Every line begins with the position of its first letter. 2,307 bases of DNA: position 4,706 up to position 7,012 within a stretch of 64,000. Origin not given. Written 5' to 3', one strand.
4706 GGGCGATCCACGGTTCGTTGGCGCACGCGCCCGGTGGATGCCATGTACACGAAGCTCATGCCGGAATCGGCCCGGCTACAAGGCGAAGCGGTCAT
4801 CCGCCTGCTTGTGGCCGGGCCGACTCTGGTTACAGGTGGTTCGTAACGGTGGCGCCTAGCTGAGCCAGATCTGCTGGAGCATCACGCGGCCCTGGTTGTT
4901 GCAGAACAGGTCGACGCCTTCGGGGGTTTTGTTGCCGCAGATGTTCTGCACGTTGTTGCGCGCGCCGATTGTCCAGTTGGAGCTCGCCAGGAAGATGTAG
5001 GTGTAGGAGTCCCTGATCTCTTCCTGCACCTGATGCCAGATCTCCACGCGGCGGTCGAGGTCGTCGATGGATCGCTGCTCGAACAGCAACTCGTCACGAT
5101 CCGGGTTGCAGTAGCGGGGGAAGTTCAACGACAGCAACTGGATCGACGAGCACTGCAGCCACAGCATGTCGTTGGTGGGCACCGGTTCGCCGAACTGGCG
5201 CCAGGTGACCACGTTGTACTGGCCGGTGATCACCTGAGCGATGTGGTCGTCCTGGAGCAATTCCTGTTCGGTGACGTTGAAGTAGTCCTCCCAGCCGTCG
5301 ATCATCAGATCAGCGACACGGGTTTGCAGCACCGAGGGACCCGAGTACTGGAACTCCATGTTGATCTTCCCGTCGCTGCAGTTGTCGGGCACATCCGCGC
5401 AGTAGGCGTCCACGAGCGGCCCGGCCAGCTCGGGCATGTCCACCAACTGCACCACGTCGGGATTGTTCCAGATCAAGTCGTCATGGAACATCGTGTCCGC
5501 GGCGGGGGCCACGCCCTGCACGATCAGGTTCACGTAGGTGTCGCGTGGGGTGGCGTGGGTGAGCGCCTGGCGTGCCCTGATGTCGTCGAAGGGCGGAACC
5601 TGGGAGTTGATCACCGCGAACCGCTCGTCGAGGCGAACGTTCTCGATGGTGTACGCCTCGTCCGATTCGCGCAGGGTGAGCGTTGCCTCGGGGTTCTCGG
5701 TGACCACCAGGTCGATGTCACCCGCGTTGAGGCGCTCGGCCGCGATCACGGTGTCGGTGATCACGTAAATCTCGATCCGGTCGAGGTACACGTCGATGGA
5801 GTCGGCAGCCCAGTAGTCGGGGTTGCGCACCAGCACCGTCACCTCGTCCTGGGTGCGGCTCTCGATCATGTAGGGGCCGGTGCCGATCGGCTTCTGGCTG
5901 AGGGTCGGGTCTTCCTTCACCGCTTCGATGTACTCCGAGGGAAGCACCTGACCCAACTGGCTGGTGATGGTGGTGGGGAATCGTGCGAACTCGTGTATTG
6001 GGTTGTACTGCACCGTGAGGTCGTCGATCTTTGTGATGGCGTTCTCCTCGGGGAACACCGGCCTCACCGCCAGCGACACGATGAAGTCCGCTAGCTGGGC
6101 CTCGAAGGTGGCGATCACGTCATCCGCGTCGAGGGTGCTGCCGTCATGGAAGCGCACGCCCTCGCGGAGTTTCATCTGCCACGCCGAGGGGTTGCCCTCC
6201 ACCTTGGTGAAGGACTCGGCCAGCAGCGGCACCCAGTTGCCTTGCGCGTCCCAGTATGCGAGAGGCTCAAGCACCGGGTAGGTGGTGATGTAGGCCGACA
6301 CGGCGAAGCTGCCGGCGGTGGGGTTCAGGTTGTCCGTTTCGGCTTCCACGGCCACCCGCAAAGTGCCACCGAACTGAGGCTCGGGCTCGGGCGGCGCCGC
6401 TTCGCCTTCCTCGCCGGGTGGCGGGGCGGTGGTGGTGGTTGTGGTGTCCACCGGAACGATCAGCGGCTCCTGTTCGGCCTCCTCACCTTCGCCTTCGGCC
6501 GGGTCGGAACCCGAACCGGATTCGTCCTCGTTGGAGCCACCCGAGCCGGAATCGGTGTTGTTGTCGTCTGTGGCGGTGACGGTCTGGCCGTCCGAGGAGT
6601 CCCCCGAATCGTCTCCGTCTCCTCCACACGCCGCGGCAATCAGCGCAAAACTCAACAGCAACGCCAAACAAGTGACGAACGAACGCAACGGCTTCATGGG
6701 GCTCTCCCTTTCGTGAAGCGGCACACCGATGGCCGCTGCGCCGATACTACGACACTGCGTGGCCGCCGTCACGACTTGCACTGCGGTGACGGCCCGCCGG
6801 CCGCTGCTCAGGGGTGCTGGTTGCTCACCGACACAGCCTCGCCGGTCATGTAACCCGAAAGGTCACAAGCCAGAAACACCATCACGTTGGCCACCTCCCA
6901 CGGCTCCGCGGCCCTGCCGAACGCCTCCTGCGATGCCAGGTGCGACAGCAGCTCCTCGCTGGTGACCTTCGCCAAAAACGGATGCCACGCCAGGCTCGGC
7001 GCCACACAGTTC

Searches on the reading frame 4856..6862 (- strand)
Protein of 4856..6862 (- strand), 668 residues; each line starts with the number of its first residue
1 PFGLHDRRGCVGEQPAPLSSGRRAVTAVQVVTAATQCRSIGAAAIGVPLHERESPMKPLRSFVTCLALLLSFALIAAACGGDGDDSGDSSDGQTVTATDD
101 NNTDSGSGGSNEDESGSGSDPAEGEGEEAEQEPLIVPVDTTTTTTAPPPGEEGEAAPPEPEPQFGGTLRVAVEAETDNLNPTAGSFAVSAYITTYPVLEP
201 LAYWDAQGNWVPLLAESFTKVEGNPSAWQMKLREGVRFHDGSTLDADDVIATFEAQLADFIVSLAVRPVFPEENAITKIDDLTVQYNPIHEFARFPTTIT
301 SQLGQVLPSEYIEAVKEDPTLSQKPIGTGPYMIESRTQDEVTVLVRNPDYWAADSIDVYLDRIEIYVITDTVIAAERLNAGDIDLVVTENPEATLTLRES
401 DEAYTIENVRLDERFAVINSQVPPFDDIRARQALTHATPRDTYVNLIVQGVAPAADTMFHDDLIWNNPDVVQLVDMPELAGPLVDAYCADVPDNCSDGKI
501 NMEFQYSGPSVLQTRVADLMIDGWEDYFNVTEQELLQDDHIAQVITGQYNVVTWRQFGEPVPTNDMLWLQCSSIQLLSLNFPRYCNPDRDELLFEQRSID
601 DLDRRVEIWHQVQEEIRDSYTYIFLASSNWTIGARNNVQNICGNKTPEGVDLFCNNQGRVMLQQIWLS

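Call 75: search_protein_families(library=pfam, proteins=[window:4856-6862:-], max_evalue=0.00001)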
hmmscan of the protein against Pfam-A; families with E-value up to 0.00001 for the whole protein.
window:4856-6862:- (668 aa): 1 family
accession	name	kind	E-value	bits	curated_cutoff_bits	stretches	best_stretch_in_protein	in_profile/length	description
PF00496.27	SBP_bac_5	-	7.3e-54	183.7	32.4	1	210-570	2-360/368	Bacterial extracellular solute-binding proteins, family 5 Middle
